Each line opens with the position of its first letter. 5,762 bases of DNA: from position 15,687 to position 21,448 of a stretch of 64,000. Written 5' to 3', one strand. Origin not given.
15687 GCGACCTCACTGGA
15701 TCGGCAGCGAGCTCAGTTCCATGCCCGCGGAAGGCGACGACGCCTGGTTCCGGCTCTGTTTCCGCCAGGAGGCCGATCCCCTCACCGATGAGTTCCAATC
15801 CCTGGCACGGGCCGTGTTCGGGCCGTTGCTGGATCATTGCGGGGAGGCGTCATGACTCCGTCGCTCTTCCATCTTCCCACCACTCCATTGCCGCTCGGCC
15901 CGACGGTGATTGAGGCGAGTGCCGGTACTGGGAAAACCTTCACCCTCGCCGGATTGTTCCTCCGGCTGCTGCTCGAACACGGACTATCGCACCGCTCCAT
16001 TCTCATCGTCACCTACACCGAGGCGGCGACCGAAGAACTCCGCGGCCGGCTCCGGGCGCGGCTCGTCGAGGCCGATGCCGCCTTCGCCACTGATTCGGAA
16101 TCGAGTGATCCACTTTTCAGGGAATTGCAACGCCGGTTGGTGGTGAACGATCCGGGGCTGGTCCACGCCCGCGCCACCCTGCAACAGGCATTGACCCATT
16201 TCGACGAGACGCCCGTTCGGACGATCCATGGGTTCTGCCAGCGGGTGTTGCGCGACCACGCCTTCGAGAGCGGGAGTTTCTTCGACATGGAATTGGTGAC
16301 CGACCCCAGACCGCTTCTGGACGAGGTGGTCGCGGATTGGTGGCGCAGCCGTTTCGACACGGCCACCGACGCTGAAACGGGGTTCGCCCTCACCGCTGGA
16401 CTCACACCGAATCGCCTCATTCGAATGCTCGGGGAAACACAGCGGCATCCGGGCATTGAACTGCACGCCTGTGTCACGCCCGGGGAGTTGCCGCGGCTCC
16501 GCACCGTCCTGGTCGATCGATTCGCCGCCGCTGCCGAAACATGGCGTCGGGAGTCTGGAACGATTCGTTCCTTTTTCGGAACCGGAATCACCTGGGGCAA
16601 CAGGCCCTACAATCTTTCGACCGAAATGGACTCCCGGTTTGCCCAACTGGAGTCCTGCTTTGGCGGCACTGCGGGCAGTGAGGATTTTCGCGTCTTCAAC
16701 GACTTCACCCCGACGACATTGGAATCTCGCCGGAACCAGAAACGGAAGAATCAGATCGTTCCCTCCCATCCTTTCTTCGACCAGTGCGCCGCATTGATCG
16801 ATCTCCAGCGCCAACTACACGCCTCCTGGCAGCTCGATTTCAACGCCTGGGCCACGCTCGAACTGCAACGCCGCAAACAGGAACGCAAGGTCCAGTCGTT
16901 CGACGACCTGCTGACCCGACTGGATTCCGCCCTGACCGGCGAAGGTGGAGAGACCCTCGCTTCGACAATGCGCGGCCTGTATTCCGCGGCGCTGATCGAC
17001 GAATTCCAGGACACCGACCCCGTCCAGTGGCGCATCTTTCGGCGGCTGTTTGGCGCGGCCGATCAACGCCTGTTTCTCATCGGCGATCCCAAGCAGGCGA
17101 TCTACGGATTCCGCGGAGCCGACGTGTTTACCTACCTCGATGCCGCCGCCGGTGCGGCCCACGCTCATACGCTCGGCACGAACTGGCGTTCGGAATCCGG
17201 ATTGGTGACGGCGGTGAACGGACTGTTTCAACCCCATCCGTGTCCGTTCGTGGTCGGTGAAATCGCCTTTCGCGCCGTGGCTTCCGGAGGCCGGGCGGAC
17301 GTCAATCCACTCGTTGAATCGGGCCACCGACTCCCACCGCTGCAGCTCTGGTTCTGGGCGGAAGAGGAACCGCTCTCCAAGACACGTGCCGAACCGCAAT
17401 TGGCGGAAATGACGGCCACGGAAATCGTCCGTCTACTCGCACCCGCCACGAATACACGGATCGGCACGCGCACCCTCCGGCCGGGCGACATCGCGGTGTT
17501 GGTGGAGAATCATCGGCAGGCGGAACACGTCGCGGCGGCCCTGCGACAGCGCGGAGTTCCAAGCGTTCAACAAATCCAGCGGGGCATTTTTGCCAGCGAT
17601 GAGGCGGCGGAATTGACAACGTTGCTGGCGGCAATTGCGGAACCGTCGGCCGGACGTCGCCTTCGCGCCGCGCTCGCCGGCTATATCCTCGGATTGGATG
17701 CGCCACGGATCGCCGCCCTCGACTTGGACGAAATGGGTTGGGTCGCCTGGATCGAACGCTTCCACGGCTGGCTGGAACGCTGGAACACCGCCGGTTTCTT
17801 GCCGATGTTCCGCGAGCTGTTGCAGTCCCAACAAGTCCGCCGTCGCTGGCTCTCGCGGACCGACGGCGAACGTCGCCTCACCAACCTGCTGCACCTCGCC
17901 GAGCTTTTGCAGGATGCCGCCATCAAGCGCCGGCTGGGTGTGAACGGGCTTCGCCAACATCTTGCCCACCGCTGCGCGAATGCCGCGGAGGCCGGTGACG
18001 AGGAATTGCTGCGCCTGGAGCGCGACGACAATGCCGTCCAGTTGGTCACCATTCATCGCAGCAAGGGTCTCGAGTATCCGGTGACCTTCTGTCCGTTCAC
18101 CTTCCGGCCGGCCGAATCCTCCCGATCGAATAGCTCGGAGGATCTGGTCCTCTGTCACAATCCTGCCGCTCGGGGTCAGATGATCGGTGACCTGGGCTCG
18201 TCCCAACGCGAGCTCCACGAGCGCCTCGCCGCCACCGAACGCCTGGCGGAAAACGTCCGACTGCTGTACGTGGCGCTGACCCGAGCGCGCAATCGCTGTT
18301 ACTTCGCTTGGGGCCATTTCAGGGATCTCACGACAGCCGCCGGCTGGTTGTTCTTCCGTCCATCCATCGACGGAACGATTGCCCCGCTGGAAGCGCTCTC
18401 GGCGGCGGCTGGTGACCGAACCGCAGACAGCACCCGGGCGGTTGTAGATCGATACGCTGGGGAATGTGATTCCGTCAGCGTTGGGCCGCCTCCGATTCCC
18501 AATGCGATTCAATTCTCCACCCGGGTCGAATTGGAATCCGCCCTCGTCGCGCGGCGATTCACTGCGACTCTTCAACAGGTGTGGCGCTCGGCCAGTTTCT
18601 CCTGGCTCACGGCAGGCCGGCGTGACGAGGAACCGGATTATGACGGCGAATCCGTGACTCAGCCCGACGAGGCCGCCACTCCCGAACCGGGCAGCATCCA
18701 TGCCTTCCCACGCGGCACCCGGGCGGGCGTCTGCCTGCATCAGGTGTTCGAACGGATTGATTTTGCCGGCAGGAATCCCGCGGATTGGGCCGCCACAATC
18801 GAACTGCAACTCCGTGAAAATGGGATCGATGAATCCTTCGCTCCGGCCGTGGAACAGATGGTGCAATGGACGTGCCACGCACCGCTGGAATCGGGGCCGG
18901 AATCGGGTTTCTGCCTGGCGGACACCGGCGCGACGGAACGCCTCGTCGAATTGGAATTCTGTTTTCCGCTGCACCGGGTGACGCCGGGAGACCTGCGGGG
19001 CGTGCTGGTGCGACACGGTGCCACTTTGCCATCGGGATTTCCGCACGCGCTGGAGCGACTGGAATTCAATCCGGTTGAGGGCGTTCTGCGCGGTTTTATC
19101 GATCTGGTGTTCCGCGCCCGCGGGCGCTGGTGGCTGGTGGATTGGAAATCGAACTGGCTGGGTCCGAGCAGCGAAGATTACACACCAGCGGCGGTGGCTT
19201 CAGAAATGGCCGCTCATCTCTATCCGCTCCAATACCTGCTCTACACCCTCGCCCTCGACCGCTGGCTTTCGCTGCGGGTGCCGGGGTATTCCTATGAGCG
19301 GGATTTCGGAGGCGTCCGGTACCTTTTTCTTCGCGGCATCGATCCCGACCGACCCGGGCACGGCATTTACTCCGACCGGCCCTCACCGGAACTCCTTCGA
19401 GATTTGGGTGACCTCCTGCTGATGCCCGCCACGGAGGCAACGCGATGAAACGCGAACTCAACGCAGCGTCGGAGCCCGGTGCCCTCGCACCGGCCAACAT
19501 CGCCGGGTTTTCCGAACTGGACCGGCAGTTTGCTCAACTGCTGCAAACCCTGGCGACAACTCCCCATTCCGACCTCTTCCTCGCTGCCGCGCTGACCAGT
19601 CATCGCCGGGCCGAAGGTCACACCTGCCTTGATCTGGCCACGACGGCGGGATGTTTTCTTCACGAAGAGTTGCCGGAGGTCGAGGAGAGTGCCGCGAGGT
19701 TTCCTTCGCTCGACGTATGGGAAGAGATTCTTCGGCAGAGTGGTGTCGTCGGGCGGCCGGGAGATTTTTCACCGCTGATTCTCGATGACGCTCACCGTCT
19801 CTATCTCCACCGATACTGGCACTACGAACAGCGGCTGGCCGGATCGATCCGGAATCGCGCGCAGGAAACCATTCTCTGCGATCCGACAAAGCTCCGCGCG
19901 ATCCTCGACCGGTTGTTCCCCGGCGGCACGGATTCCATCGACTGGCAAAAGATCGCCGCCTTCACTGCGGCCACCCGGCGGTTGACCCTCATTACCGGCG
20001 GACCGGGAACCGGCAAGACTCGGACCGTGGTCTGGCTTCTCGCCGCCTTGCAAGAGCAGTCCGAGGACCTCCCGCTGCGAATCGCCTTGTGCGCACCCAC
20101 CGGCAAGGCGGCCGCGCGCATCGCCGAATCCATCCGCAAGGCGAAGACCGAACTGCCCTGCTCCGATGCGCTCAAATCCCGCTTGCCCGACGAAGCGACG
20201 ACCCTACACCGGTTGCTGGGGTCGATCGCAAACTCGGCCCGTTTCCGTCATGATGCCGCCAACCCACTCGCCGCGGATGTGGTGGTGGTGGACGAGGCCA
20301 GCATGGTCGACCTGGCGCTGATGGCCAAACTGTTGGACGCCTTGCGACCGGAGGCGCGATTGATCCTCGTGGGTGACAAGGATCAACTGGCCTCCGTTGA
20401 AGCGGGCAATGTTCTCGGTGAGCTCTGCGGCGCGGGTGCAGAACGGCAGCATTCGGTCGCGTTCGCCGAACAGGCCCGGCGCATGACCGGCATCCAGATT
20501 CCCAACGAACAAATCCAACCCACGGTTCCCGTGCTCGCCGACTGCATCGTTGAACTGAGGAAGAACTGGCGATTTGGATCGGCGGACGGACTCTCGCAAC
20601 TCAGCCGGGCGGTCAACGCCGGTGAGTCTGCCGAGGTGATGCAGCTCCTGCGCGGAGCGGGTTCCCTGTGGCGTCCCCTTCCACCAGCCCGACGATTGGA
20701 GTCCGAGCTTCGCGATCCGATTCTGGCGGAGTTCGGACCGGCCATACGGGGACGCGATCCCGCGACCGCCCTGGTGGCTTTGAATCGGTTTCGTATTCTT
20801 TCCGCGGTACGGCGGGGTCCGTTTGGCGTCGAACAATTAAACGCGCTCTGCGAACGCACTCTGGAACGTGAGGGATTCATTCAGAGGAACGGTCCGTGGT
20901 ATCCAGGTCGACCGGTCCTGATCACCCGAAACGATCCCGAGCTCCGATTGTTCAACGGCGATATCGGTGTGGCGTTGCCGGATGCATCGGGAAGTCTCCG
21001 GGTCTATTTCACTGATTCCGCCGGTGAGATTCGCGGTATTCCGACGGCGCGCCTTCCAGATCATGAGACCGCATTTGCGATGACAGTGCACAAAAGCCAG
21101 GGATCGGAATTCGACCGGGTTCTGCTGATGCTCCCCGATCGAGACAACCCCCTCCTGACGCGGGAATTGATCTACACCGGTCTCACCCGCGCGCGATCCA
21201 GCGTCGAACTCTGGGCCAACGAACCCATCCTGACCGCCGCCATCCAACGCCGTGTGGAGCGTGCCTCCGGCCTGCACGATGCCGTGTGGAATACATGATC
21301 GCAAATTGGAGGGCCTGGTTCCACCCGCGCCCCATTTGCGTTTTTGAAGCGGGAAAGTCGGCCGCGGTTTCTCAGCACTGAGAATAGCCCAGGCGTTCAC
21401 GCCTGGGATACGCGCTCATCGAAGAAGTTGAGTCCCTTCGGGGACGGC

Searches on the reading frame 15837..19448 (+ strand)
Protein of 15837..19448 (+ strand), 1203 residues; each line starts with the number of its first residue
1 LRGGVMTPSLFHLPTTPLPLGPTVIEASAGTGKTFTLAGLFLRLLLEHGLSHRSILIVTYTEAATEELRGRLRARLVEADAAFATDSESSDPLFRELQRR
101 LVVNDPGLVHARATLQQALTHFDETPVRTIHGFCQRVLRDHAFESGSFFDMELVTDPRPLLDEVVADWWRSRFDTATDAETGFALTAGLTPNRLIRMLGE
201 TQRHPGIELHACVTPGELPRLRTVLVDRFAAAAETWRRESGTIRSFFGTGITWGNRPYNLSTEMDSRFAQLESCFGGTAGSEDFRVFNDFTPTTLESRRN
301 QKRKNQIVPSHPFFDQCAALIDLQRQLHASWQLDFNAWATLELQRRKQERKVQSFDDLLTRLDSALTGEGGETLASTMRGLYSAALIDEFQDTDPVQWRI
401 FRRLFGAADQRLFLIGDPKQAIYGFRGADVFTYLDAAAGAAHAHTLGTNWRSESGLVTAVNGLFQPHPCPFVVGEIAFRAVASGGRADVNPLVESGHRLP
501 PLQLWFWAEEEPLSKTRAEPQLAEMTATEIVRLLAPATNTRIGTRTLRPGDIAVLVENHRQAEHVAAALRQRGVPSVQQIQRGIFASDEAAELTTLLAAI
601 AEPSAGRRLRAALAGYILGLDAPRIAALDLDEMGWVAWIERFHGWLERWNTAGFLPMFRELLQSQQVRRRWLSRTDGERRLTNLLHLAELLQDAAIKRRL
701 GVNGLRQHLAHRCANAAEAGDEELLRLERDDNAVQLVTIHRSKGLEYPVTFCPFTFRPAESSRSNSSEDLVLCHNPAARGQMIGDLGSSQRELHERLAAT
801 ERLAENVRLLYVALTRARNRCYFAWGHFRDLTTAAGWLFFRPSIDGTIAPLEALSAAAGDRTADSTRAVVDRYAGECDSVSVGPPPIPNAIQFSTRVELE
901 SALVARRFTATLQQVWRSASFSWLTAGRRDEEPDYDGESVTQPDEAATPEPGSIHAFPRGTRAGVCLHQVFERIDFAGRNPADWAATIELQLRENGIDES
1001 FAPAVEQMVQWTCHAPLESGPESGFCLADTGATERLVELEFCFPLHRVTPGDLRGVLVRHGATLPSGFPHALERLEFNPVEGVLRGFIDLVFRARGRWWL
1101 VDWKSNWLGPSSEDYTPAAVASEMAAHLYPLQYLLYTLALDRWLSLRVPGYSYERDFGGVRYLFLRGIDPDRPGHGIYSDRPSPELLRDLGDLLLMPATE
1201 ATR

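Call 83: search_protein_families(library=pfam, proteins=[window:15837-19448:+], max_evalue=0.0001)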
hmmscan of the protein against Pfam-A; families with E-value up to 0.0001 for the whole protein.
window:15837-19448:+ (1203 aa): 6 families
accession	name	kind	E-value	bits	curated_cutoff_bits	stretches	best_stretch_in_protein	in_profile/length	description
PF00580.27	UvrD-helicase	-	4.7e-51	174.5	23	1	19-436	12-266/271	UvrD/REP helicase N-terminal domain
PF13361.12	UvrD_C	-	2e-16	60.8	25.6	1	670-825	231-347/350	UvrD-like helicase C-terminal domain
PF13245.12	AAA_19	-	6.7e-13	49.4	25.1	1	384-426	93-134/134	AAA domain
PF13538.12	UvrD_C_2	-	6.8e-09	35.9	27.4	0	736-755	4-25/52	UvrD-like helicase C-terminal domain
PF12705.13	PDDEXK_1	-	9.8e-06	26.1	22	1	1068-1143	111-172/247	PD-(D/E)XK nuclease superfamily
PF13604.12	AAA_30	-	6.6e-05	23.2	27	0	23-72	21-66/191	AAA domain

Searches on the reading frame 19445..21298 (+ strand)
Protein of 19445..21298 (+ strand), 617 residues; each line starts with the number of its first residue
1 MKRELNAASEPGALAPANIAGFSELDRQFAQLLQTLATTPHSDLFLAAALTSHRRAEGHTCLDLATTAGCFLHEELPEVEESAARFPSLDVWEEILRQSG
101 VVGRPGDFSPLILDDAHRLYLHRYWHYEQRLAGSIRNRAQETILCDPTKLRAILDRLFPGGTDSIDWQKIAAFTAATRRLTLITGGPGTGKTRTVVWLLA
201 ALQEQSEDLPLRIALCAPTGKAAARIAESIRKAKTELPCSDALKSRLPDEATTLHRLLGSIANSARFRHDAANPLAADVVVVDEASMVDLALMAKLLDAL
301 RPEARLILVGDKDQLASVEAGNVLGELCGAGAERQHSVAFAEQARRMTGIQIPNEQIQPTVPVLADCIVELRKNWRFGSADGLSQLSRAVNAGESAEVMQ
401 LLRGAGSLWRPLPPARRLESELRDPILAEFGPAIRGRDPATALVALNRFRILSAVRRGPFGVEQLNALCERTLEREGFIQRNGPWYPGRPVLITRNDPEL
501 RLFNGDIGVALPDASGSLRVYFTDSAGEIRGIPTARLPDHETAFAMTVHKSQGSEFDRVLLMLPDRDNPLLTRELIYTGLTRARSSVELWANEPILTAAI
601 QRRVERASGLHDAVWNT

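Call 83: search_protein_families(library=pfam, proteins=[window:19445-21298:+], max_evalue=0.0001)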
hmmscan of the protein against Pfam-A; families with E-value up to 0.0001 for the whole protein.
window:19445-21298:+ (617 aa): 11 families
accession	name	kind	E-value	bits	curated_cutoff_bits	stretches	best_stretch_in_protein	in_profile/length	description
PF13245.12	AAA_19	-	6e-37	127.3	25.1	1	168-318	1-132/134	AAA domain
PF13604.12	AAA_30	-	4.9e-29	101.9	27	1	170-332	10-145/191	AAA domain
PF21185.3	RecD_N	-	1.1e-20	74.4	22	1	22-120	5-103/103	RecBCD enzyme subunit RecD, N-terminal domain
PF13086.12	AAA_11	-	4.4e-14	53.3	27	1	171-232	9-74/257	AAA domain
PF13538.12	UvrD_C_2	-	2.4e-13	50.1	27.4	1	543-587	2-49/52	UvrD-like helicase C-terminal domain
PF01443.25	Viral_helicase1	-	1.6e-11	44.9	21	1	541-588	176-225/228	Viral superfamily 1 RNA helicase core domain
PF05127.21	NAT10_TcmA_helicase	-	8e-10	39.3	22.7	1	183-299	2-112/176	RNA cytidine acetyltransferase NAT10/TcmA, helicase domain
PF13401.12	AAA_22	-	6.5e-09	36.6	27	1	177-311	4-123/130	AAA domain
PF00580.27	UvrD-helicase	-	6.2e-08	33.1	23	1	175-242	11-68/271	UvrD/REP helicase N-terminal domain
PF18335.7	SH3_13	-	1.6e-06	28.2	41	1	481-512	22-53/65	ATP-dependent RecD-like DNA helicase SH3 domain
PF09848.15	SLFN-g3_helicase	-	7.3e-05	22.6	24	0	179-287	2-90/354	Schlafen group 3, DNA/RNA helicase domain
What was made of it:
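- RecBCD genes lie at 12568-21298 (call 83).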
